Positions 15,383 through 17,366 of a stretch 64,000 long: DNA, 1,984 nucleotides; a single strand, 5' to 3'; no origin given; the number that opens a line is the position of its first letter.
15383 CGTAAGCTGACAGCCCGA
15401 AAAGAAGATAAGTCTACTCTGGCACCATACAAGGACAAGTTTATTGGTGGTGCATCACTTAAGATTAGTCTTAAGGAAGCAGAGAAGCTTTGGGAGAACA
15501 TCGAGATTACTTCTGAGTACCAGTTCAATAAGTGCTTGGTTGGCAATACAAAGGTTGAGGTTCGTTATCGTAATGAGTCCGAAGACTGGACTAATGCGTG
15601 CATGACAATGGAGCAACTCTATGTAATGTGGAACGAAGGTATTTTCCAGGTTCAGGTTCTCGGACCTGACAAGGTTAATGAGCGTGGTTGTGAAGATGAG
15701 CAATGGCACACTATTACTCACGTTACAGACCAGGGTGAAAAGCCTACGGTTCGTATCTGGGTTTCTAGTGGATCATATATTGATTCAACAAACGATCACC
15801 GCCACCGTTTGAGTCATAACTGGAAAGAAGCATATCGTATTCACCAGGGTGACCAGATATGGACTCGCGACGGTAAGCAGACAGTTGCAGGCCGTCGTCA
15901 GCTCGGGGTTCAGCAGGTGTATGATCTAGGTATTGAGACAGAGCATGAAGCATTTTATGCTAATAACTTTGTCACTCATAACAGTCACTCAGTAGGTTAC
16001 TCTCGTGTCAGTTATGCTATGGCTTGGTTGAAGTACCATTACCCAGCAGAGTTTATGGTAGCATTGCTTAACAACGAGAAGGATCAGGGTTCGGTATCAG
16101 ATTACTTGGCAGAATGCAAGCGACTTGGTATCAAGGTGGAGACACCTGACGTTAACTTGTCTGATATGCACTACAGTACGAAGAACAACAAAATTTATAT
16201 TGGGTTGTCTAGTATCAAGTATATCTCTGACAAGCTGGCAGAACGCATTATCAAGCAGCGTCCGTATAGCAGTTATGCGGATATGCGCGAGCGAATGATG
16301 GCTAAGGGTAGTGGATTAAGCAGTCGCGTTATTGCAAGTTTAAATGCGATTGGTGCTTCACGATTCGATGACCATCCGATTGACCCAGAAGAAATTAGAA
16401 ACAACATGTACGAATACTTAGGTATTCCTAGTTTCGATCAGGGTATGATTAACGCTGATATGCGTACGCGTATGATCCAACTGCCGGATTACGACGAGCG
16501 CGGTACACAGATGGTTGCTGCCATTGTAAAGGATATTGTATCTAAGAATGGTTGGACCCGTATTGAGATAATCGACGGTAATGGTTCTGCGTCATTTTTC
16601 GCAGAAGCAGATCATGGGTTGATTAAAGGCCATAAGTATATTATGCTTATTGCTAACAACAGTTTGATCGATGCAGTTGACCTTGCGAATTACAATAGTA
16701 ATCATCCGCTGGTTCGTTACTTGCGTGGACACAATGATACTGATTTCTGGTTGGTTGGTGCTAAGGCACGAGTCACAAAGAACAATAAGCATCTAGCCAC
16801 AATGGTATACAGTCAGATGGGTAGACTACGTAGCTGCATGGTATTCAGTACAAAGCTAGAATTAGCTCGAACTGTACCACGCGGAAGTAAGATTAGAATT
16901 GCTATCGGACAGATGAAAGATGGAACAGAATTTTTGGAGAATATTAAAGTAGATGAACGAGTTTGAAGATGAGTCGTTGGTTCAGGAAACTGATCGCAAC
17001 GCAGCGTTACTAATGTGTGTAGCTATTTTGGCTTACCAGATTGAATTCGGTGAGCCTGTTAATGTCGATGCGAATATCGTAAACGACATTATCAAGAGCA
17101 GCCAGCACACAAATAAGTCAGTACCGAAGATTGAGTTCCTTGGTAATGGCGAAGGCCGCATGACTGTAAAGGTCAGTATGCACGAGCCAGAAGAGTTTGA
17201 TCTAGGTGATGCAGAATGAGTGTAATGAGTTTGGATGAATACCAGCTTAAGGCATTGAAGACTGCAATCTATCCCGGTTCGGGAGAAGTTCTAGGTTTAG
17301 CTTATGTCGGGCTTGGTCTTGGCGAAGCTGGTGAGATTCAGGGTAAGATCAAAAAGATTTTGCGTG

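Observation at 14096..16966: Mini-intein inserted in the conserved FNK|SHS motif of DnaE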

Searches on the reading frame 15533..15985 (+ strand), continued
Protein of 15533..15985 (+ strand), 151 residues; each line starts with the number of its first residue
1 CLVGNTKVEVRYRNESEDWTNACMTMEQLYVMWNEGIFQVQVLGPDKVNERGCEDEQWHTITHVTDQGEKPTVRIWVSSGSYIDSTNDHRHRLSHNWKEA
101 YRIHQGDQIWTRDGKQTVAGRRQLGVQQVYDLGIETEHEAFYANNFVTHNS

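Call 59: fold_search(model_id=the predicted structure, library=pdb)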
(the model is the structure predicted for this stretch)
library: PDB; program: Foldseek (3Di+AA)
matches with E <= 10: 465; with E <= 0.001: 63
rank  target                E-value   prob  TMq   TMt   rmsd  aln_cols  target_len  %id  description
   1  6vgv                  1.5e-11  1.00  0.83  0.85   2.9       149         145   19  Crystal structure of VidaL intein (released 2020-05-27)
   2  3ifj_A                2.2e-10  1.00  0.75  0.80   4.2       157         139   18  Crystal structure of Mtu recA intein, splicing domain (released 2009-10-06)
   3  3igd                  4.6e-10  1.00  0.75  0.80   4.1       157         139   17  Crystal structure of Mtu recA intein, splicing domain (released 2009-10-06)
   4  2imz_B                8.3e-10  1.00  0.75  0.80   4.1       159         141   16  Crystal structure of Mtu recA intein splicing domain (released 2007-05-01)
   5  4o1r                  1.2e-09  1.00  0.74  0.78   4.0       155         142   17  Crystal structure of NpuDnaB intein (released 2014-03-19)
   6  2in0                  1.9e-09  1.00  0.76  0.81   4.0       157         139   17  crystal structure of Mtu recA intein splicing domain (released 2007-05-01)
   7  5i0a                  1.9e-09  1.00  0.74  0.78   4.0       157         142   17  RecA mini intein in complex with cisplatin (released 2016-09-21)
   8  2in9                  2.7e-09  1.00  0.76  0.82   3.8       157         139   17  crystal structure of Mtu recA intein, splicing domain (released 2007-05-01)
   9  2imz_A                2.7e-09  1.00  0.74  0.76   4.5       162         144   15  Crystal structure of Mtu recA intein splicing domain (released 2007-05-01)
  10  1mi8                  4.9e-09  1.00  0.73  0.77   4.1       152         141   16  2.0 Angstrom crystal structure of a DnaB intein from Synechocystis sp. PCC 6803 (released 2003-08-19)
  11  2in8                  5.7e-09  1.00  0.76  0.82   4.0       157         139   16  crystal structure of Mtu recA intein, splicing domain (released 2007-05-01)
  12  6frg                  7.9e-09  1.00  0.74  0.70   3.9       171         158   13  Crystal structure of G-1F mutant of Ssp DnaB Mini-Intein variant M86 (released 2019-01-30)
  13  8ubs_A                1.2e-08  1.00  0.76  0.76   3.0       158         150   17  Crystal structure of NrdJ-1 split intein fusion (released 2024-10-09)
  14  4kl5_A                1.6e-08  1.00  0.73  0.77   3.7       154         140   19  Crystal structure of NpuDnaE intein (released 2013-09-04)
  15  4oz6_A                2.1e-08  1.00  0.75  0.65   4.4       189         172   17  Structure of the Branched Intermediate in Protein Splicing (released 2014-05-14)
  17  6y75_B                2.6e-08  1.00  0.68  0.68   5.2       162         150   15  BIL2 domain from T.thermophila BUBL1 locus (C1A-N143A) (released 2021-02-03)
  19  6y75_A                2.7e-08  1.00  0.69  0.68   4.8       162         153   15  BIL2 domain from T.thermophila BUBL1 locus (C1A-N143A) (released 2021-02-03)
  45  2lwy_MODEL_1_A        8.9e-07  1.00  0.68  0.73   5.0       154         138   14  Solution Structure of Bacterial Intein-Like domain from Clostridium thermocellum (released 2013-05-08)
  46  1at0                  9.3e-07  1.00  0.61  0.63   5.1       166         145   14  17-kDA fragment of hedgehog C-terminal autoprocessing domain (released 1997-11-12)
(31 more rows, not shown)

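Call 61: search_protein_families(library=pfam, proteins=[P0001, P0003], max_evalue=0.01)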
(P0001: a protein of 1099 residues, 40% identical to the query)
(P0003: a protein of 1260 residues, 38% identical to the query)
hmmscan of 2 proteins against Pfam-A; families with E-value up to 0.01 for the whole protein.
P0001 (1099 aa): 4 families
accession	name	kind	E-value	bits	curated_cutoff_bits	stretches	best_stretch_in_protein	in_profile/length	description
PF07733.18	DNA_pol3_alpha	-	6.1e-68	229.7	23.9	1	39-283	3-260/260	Bacterial DNA polymerase III alpha NTPase domain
PF17657.6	DNA_pol3_finger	-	2e-26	92.7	22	2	286-406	1-120/166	Bacterial DNA polymerase III alpha subunit finger domain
PF14890.11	Intein_splicing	-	2.9e-12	47.1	35.8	1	434-555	37-155/155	Intein splicing domain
PF14579.12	HHH_6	-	6.5e-10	39.5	25.6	1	823-901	1-81/90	Helix-hairpin-helix motif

P0003 (1260 aa): 4 families
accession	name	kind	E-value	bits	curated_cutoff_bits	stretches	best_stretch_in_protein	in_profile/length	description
PF07733.18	DNA_pol3_alpha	-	6.7e-69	232.8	23.9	1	328-590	3-260/260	Bacterial DNA polymerase III alpha NTPase domain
PF02811.25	PHP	-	3.8e-41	141.6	26.4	1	12-188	1-164/164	PHP domain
PF17657.6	DNA_pol3_finger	-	6.6e-37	126.8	22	1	593-756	1-165/166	Bacterial DNA polymerase III alpha subunit finger domain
PF14579.12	HHH_6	-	5.8e-12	46.1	25.6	1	978-1055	1-80/90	Helix-hairpin-helix motif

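Call 68: find_related_loci(query=A1, collection=viral_contigs, flank=3000)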
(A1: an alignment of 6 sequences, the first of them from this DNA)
Query A1 (150 aa) in viral_contigs; peptide patterns used: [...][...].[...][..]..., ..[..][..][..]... (x = any residue, [..] = any of these).
269 stretches matched a pattern; 8 encode a relative of the query (tblastn E <= 1e-3); 8 distinct loci.
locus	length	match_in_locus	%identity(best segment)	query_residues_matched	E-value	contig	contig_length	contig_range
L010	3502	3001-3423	45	1-150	2e-38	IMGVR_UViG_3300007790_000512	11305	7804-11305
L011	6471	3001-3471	44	1-150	2e-38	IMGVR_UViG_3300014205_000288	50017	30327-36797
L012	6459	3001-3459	44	1-150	9e-37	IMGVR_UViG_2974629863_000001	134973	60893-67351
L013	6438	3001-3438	44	1-150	4e-36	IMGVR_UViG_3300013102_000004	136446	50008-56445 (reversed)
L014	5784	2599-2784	39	55-111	3e-6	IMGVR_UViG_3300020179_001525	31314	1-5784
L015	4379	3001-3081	56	124-150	9e-6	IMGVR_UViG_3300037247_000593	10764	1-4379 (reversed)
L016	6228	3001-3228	29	40-118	2e-5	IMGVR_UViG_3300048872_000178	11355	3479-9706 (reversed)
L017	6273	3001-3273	26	68-150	2e-5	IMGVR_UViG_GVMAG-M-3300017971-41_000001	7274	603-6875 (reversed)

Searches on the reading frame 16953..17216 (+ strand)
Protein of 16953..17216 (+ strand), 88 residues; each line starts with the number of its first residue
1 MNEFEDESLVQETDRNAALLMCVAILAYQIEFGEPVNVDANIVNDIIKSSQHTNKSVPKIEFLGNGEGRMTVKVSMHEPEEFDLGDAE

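Call 75: search_protein_families(library=pfam, proteins=[window:16953-17216:+], max_evalue=0.01)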
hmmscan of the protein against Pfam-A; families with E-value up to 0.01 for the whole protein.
window:16953-17216:+ (88 aa): 0 families

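Call 76: search_protein_families(library=phrogs, proteins=[window:16953-17216:+], max_evalue=0.001)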
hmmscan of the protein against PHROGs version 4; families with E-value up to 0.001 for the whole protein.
window:16953-17216:+ (88 aa): 0 families
